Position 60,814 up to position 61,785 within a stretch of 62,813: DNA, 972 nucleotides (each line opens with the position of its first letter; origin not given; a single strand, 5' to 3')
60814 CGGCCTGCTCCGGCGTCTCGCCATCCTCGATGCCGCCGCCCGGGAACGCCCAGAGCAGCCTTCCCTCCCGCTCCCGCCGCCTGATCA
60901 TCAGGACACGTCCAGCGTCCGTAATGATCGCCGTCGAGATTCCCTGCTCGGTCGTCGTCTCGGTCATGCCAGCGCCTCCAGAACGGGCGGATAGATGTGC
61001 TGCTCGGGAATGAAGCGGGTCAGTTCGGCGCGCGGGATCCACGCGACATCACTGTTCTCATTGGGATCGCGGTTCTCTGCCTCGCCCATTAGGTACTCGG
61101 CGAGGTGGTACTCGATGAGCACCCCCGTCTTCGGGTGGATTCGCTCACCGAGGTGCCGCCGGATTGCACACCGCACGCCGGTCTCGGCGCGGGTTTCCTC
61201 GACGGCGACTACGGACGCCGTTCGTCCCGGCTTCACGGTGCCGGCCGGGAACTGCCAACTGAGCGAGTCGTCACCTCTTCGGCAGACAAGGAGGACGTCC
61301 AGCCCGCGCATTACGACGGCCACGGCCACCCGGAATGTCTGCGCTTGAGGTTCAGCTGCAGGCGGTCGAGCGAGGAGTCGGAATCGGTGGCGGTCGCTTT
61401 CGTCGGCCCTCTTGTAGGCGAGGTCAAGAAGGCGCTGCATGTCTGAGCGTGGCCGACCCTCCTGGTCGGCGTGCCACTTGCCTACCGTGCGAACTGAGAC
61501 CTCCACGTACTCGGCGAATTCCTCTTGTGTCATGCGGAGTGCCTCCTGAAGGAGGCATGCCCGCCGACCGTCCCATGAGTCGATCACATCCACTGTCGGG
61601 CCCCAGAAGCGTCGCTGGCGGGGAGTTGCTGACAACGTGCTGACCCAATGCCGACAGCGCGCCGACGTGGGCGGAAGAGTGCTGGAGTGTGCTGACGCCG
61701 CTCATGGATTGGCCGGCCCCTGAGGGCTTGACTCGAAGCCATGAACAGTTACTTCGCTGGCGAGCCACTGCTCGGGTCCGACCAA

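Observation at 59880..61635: Tightly coupled minus-strand operon XRE-Nudix(degenerate) / Nudix(active) / GIY-YIG-GntR: candidate nucleotide-signal sensing defence or anti-defence module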

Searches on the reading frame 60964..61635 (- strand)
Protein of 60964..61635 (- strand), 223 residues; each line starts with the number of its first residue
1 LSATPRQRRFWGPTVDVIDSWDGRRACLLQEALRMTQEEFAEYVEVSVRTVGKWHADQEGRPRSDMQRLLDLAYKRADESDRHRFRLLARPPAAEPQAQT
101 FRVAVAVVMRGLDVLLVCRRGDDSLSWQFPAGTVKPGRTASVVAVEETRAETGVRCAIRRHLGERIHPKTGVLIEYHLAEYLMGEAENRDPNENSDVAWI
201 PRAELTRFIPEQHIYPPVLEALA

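Call 3: search_protein_families(library=pfam, proteins=[window:60964-61635:-], max_evalue=0.1)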
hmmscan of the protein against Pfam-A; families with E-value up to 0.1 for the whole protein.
window:60964-61635:- (223 aa): 5 families
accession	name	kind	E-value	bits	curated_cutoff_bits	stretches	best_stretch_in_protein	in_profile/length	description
PF00293.34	NUDIX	-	2.5e-15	57.1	21.1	1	101-213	2-125/134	NUDIX domain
PF01381.28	HTH_3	-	0.0045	17.4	23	1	32-54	7-29/55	Helix-turn-helix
PF13384.12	HTH_23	-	0.027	14.7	24.6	1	24-60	6-45/50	Homeodomain-like domain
PF13560.12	HTH_31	-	0.03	15.1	27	1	28-79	8-58/64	Helix-turn-helix domain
PF20432.4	Xre-like-HTH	-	0.069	13.9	25.8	0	29-54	18-42/63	Antitoxin Xre-like helix-turn-helix domain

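Call 4: search_protein_families(library=padloc, proteins=[window:60964-61635:-], max_evalue=0.1)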
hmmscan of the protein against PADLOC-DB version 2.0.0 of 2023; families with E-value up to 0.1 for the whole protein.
window:60964-61635:- (223 aa): 3 families
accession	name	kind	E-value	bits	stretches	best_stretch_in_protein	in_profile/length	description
PDLC04899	PDC-S07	-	6.7e-08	30.3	1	99-207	5-114/135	-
PDLC04133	mad1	-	0.031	12.6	0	34-54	5-25/60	mads_1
PDLC03951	RmrA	-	0.033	11.2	1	18-67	5-54/400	-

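Call 5: search_protein_families(library=phrogs, proteins=[window:60964-61635:-], max_evalue=0.01)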
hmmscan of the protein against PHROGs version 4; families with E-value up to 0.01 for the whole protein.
window:60964-61635:- (223 aa): 5 families
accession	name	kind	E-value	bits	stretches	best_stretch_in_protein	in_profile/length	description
phrog_2104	-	unknown function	5.5e-06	27.5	1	31-78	49-95/103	-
phrog_1198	-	other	2.5e-05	25.2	1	100-207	36-152/253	MutT/NUDIX hydrolase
phrog_7950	-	transcription regulation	6.7e-05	23.9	1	29-67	15-53/68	transcriptional repressor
phrog_6216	-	unknown function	0.00037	20.3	1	104-206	5-99/545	-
phrog_15528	-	head and packaging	0.00037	20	1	96-155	517-573/794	portal protein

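Call 10: search_dna_similar(query=window:60964-61635:-, collection=phages, mode=protein, max_rows=30, max_evalue=0.001)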
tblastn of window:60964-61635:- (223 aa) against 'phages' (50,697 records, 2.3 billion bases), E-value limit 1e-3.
Records with a match: 1; places in all: 1; records where one place covers at least 80% of the query: 1.
Best place of each record, by identity: <60% 1.
By first word of the organism name: Microcystis 1.
By host as written in the record: Microcystis wesenbergii 1.
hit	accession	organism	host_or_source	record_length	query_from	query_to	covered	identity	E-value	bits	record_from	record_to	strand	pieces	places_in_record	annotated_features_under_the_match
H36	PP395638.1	Microcystis phage Mwe-JY05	Microcystis wesenbergii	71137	39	222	83%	30.6%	2e-8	60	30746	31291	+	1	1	hypothetical protein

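Call 17: find_homologous_proteins(query=window:60964-61635:-, max_evalue=0.00001)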
Query window:60964-61635:- (223 aa): 610 proteins with E <= 0.00001 among 1312 candidates; the best 120 are listed.
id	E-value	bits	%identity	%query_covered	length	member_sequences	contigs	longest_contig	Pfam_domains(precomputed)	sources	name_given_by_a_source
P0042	6.0e-110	384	81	94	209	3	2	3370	PF00293.35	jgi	jgi:8-oxo-dGTP pyrophosphatase MutT (NUDIX family)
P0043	1.0e-109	383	91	85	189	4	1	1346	PF00293.35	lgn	-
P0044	4.1e-109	381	79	94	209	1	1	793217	PF00293.35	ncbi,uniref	ncbi:NUDIX domain-containing protein [Streptomyces sp. NPDC092046]|uniref:NUDIX hydrolase n=1 Tax=St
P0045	1.3e-104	367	78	94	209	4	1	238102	PF00293.35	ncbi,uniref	ncbi:NUDIX domain-containing protein [Streptomyces sp. NPDC058700]|uniref:NUDIX hydrolase n=1 Tax=St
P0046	9.2e-101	354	78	93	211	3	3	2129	PF00293.35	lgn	-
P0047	2.6e-99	349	74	94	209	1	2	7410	PF00293.35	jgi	jgi:8-oxo-dGTP pyrophosphatase MutT (NUDIX family)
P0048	4.7e-99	348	82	85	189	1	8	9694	PF00293.35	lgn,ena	-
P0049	1.6e-98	347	73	94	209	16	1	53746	PF00293.35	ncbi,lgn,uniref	ncbi:NUDIX hydrolase [Streptomyces sp. NPDC013489]|uniref:NUDIX hydrolase n=1 Tax=Streptomyces sp. N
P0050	5.6e-98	345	74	93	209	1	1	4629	PF00293.35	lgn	-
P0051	5.5e-97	342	81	85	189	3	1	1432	PF00293.35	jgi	jgi:8-oxo-dGTP diphosphatase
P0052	7.5e-97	341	73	94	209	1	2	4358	PF00293.35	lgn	-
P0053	7.9e-96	338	73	93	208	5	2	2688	PF00293.35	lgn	-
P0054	2.7e-94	333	71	94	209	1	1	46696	PF00293.35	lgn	-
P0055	4.3e-93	329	70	94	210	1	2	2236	PF00293.35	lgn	-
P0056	2.1e-92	327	69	94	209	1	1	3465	PF00293.35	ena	-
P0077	4.1e-84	299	63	93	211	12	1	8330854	PF00293.35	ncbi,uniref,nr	ncbi:NUDIX hydrolase [Streptomyces microflavus]|uniref:NUDIX hydrolase n=1 Tax=Streptomyces microfla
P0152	4.8e-78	280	58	93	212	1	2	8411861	PF00293.35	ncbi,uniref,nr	ncbi:NUDIX domain-containing protein [Streptomyces rubrogriseus]|uniref:NUDIX domain-containing prot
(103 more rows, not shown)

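Call 19: find_encoding_contigs(protein=P0152, flank=9000, max_places=2)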
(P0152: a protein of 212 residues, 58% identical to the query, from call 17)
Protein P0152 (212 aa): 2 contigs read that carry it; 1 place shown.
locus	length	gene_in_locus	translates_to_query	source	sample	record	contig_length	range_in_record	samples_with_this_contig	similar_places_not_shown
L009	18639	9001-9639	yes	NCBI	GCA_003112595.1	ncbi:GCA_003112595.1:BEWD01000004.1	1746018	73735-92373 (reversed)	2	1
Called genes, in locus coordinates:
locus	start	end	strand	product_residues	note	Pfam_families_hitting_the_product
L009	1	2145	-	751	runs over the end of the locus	-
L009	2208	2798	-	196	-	-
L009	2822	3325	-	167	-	-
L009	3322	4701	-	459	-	-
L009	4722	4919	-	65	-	PF14020:DUF4236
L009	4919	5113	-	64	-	-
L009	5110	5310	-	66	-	-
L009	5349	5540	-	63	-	-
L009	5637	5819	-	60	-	-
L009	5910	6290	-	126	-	PF22740:PapZ_C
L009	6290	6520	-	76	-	-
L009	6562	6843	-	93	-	-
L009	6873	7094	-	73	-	-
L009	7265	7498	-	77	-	-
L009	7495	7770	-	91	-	-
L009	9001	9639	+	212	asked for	PF00293:NUDIX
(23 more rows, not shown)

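Call 20: find_encoding_contigs(protein=P0077, flank=9000, max_places=2)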
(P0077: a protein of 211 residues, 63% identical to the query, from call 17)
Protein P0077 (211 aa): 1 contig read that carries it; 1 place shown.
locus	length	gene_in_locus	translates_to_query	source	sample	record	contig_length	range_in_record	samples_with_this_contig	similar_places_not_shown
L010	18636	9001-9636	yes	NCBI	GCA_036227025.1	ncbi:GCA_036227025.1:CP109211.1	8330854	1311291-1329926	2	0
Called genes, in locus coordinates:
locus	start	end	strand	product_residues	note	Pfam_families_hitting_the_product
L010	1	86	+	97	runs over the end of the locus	PF19730:DUF6221 (weak)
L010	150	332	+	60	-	-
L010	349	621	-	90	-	-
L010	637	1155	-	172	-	-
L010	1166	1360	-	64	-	-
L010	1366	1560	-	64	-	PF14020:DUF4236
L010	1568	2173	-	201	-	-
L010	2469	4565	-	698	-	-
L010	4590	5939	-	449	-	-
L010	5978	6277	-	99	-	-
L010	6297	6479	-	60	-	-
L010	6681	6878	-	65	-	-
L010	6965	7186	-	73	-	-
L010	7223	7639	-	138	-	-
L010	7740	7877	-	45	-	-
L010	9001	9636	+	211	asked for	PF00293:NUDIX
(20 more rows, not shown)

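Call 25: search_dna_similar(query=window:60964-61593:-, collection=plasmids, mode=protein, max_rows=25, max_evalue=0.001)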
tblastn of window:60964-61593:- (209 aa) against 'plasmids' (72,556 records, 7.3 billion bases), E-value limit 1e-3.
Records with a match: 29; places in all: 30; records where one place covers at least 80% of the query: 1.
Best place of each record, by identity: <60% 29.
By first word of the organism name: Streptomyces 10; Bacillus 10; Priestia 2; Rhizobium 1; Agrobacterium 1; Nocardia 1; Pseudonocardia 1; Nonomuraea 1; Embleya 1; Streptomycetaceae 1.
By predicted mobility (MOB-suite, as given by PLSDB): non-mobilizable 21; conjugative 5; mobilizable 3.
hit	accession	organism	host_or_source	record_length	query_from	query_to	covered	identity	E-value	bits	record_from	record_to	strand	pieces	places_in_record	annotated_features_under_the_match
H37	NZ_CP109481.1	Streptomyces sp. NBC_01450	-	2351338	37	204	80%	34.9%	2e-17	87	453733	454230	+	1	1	none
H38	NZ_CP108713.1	Streptomyces sp. NBC_01001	-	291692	77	202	60%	44.9%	6e-17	86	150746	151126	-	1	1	NUDIX hydrolase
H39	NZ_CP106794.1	Streptomyces cynarae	microorganism,rhizosphere soil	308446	89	204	56%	39.3%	8e-14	76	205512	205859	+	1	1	NUDIX domain-containing protein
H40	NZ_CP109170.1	Streptomyces sp. NBC_01724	-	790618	89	204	56%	38.5%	2e-16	84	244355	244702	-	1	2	NUDIX hydrolase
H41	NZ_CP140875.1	Rhizobium beringeri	Trifolium pratense,whole organism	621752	48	190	68%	30.6%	1e-6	56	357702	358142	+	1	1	adenylate/guanylate cyclase domain-containing protein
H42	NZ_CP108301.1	Streptomyces canus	-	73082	101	204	50%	39.6%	4e-12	71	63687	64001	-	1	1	NUDIX domain-containing protein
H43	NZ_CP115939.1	Streptomyces goshikiensis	microorganism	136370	76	162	42%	45.5%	5e-9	62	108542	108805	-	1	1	none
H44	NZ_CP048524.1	Agrobacterium tumefaciens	walnut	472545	90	194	50%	33.6%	2e-5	52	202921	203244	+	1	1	NUDIX hydrolase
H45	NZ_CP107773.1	Streptomyces sp. NBC_00582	-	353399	3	92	43%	36.2%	3e-4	49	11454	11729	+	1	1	hypothetical protein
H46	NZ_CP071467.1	Priestia megaterium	whole organism,Hypersaline environment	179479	83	194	54%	29.1%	2e-4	49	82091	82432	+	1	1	(deoxy)nucleoside triphosphate pyrophosphohydrolase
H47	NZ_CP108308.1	Streptomyces sp. NBC_00015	-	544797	3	92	43%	35.9%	2e-4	49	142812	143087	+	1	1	hypothetical protein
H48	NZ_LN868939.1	Nocardia farcinica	not known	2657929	3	81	38%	39.5%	7e-4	47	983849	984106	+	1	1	none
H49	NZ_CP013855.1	Pseudonocardia sp. HH130630-07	Apsterostigma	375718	97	199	49%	29.9%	4e-4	48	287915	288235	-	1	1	NUDIX hydrolase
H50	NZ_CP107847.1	Streptomyces sp. NBC_00513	-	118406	74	149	36%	40.5%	4e-4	48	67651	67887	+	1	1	NUDIX domain-containing protein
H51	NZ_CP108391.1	Streptomyces sp. NBC_01320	-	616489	3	74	34%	42.5%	4e-5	51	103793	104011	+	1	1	hypothetical protein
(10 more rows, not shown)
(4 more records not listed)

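Call 29: search_solved_structures(query=A1, max_evalue=0.001, show_alignments=2)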
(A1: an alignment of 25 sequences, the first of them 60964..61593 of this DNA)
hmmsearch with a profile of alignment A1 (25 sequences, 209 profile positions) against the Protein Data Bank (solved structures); distinct sequences matched with E-value up to 0.001: 13.
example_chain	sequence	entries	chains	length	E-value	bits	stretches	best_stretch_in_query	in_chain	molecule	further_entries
3i7u_A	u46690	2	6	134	1.7e-07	34.1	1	93-194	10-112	AP4A hydrolase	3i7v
3hhj_A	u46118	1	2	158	6.5e-06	28.9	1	87-194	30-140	Mutator mutT protein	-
3h95_A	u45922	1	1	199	1.2e-05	28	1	87-152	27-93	Nucleoside diphosphate-linked moiety X motif 6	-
5zrc_A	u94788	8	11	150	1.5e-05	27.7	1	84-190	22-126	Putative mutator protein MutT2/NUDIX hydrolase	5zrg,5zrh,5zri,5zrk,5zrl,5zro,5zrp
3q1p_A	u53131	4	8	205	3.3e-05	26.6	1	43-144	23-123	Phosphohydrolase (MutT/nudix family protein)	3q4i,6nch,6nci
2rrk_A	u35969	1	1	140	4.1e-05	26.3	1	87-162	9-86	CTP pyrophosphohydrolase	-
3id9_A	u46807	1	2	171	0.00016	24.3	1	92-193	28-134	MutT/NUDIX family protein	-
3smd_A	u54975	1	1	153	0.00021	24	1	93-149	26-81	MutT/NUDIX family protein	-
1v8i_A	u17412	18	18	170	0.00028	23.6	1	89-193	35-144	ADP-ribose pyrophosphatase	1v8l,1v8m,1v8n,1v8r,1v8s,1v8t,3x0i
1sjy_A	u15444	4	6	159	0.00048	22.8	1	87-151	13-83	MutT/nudix family protein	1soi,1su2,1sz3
3gg6_A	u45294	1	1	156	0.00049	22.8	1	88-149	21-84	Nucleoside diphosphate-linked moiety X motif 18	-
3r03_A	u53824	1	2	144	0.0006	22.5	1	89-193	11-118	NUDIX hydrolase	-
4hfq_A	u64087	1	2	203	0.0008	22.1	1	47-149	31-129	MutT/nudix family protein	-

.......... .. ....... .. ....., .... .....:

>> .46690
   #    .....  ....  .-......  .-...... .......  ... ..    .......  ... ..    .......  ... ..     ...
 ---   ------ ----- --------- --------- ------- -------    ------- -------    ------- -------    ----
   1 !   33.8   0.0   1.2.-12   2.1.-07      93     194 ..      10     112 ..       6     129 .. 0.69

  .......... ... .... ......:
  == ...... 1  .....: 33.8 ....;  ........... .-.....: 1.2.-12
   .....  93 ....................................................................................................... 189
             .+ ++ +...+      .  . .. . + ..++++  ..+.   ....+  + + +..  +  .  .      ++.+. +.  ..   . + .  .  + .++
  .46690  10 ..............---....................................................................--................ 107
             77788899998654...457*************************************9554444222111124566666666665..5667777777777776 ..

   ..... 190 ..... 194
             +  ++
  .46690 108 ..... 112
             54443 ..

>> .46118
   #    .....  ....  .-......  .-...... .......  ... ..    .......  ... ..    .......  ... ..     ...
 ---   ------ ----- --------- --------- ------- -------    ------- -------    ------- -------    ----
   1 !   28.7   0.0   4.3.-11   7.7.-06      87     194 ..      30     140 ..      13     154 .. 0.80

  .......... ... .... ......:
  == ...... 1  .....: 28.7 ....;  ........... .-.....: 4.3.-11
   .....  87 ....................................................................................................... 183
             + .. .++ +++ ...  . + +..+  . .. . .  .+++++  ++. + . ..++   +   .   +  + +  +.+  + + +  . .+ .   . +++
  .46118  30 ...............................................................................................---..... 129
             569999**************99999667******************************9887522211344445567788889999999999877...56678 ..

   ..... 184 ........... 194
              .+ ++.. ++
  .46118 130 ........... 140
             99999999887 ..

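Call 33: find_related_loci(query=A1, collection=genome_contigs, flank=7000)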
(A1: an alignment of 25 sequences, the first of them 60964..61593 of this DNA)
Query A1 (209 aa) in genome_contigs; peptide patterns used: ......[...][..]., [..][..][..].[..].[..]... (x = any residue, [..] = any of these).
309 stretches matched a pattern; 236 encode a relative of the query (tblastn E <= 1e-3); the best 80 are kept; 80 distinct loci.
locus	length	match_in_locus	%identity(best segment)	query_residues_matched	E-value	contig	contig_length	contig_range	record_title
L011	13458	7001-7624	64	1-208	5e-90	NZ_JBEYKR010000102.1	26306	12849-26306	Streptomyces sp. NPDC007346 NPDC007346_12_E12.ctg-0119, whole genome shotgun sequence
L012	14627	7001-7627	65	1-209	3e-88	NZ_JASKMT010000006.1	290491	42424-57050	Streptomyces sp. 549 Scaffold6, whole genome shotgun sequence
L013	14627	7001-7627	64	1-209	5e-88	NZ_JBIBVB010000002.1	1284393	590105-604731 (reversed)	Streptomyces sp. NPDC015131 NPDC015131_260_F2.ctg-0002, whole genome shotgun sequence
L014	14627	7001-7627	64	1-209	7e-88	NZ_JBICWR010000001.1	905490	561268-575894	Streptomyces sp. NPDC048521 NPDC048521_56_D9.ctg-0001, whole genome shotgun sequence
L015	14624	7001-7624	67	1-209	5e-87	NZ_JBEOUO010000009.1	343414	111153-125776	Streptomyces sp. NPDC126499 NPDC126499_218_D3.ctg-0009, whole genome shotgun sequence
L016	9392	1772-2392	63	1-208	2e-86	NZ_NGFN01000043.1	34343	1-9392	Streptomyces swartbergensis strain HMC13 scaffold43.1, whole genome shotgun sequence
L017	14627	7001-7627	62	1-209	1e-85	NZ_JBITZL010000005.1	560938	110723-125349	Streptomyces sp. NPDC053076 NPDC053076_374_C8.ctg-0005, whole genome shotgun sequence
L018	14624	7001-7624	61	1-208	4e-85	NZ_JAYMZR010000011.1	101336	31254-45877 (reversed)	Streptomyces sp. H27-D2 NODE_11_length_101336_cov_12.762244, whole genome shotgun sequence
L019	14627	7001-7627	62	1-209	6e-85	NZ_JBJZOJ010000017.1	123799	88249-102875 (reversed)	Streptomyces sp. MS06 AD16_Assembly_BR-BRC_contig_17, whole genome shotgun sequence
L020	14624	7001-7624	61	1-209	4e-84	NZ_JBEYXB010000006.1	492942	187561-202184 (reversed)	Streptomyces sp. NPDC046915 NPDC046915_31_D11.ctg-0006, whole genome shotgun sequence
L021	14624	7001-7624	61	1-208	1e-83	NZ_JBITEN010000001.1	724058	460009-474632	Streptomyces sp. NPDC051315 NPDC051315_56_C8.ctg-0001, whole genome shotgun sequence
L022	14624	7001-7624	62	1-208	2e-83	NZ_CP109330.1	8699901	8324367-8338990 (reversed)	Streptomyces sp. NBC_01590 chromosome, complete genome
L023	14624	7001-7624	60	1-208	1e-83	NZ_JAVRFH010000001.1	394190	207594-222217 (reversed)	Streptomyces lancefieldiae strain DSM 40712 NODE_1_length_394190_cov_20.723303, whole genome shotgun sequence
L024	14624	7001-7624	59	1-208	6e-83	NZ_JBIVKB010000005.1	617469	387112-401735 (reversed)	Streptomyces sp. NPDC088794 NPDC088794_161_D6.ctg-0005, whole genome shotgun sequence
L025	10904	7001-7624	60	1-208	8e-83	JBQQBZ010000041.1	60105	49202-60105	Streptomyces sp. 4N509B contig_41, whole genome shotgun sequence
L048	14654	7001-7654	54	1-208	3e-75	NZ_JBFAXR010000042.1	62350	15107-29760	Streptomyces sp. NPDC051940 NPDC051940_66_E6.ctg-0042, whole genome shotgun sequence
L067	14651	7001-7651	55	1-208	6e-73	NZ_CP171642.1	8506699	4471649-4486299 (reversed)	Kitasatospora hibisci strain HNM1077 chromosome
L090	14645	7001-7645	54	1-208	1e-71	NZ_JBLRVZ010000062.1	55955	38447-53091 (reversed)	Streptomyces sp. T028 DL-T028scaffold62, whole genome shotgun sequence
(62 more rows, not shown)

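Call 36: search_protein_families(library=pfam, proteins=[L067:6072-6614:-, L067:5694-5993:-, L067:4960-5589:-, L067:4152-4916:-, L067:2782-4149:-, L067:1283-2089:-, L067:8626-10377:-, L067:10367-11257:-, L067:11508-12533:-, L067:12758-14065:-], max_evalue=0.001)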
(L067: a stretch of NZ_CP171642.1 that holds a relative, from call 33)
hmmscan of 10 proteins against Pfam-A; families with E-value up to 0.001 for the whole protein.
L067:6072-6614:- (180 aa): 1 family
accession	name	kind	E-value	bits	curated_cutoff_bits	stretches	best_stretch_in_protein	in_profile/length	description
PF00334.24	NDK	-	6.8e-38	130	27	1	21-167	1-134/135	Nucleoside diphosphate kinase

L067:5694-5993:- (99 aa): 1 family
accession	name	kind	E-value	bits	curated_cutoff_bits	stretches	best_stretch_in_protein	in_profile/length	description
PF13424.12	TPR_12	-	8.6e-07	29.5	30.1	0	31-78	4-52/77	Tetratricopeptide repeat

L067:4960-5589:- (209 aa): 0 families

L067:4152-4916:- (254 aa): 0 families

L067:2782-4149:- (455 aa): 0 families

L067:1283-2089:- (268 aa): 2 families
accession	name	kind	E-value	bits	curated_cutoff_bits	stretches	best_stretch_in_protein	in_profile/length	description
PF13489.12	Methyltransf_23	-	1.2e-06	28.8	27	1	110-244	80-163/164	Methyltransferase domain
PF08241.18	Methyltransf_11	-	3.3e-06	28.1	21.2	1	118-162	53-94/95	Methyltransferase domain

L067:8626-10377:- (583 aa): 1 family
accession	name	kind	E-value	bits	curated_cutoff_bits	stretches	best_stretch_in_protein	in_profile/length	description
PF03432.20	Relaxase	-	1.3e-09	38.8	24.6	1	78-171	41-132/132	MobA/VirD2-like, nuclease domain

L067:10367-11257:- (296 aa): 1 family
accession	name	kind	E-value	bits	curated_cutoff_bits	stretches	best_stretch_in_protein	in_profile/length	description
PF21983.2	NikA-like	-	0.00039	20.9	27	0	169-206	2-39/72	Mobilization protein NikA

L067:11508-12533:- (341 aa): 1 family
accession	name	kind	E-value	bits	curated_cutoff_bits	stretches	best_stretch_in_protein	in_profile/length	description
PF10935.13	DUF2637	-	1.1e-21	77.8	22.8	1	91-211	6-160/161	Protein of unknown function (DUF2637)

L067:12758-14065:- (435 aa): 1 family
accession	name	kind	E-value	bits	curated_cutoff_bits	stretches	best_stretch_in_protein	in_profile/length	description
PF12307.13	DUF3631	-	2e-72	243.6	24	1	236-419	1-182/182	Protein of unknown function (DUF3631)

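Call 52: predict_structure(alignment_id=A3)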
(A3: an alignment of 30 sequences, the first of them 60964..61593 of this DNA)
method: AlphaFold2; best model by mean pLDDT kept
length: 209 residues; sequences in the alignment: 30
mean_pLDDT: 89.9   pTM: 0.59
mean pLDDT of the five models: 89.9, 89.8, 89.8, 88.4, 87.9
residues with pLDDT >= 90: 154; 70-90: 38; 50-70: 14; < 50: 3
segments of 3 or more residues with pLDDT < 50: 1-3
pLDDT, mean of each block of 10 residues (from residue 1): 69 94 95 93 86 89 91 76 70 97 85 94 93 97 97 87 97 93 96 93 94
secondary structure, 60 per line:
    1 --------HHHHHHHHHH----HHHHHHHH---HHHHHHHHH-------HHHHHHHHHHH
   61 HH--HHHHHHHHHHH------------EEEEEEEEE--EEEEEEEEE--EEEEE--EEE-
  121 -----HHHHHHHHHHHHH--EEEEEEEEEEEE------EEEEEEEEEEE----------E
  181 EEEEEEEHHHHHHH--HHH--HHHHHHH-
elements in order: H9-18 H23-30 H34-42 H50-62 H65-75 E88-96 E99-107 E110-114 E117-119 H126-138 E141-152 E159-169 E180-187 H188-194 H202-208
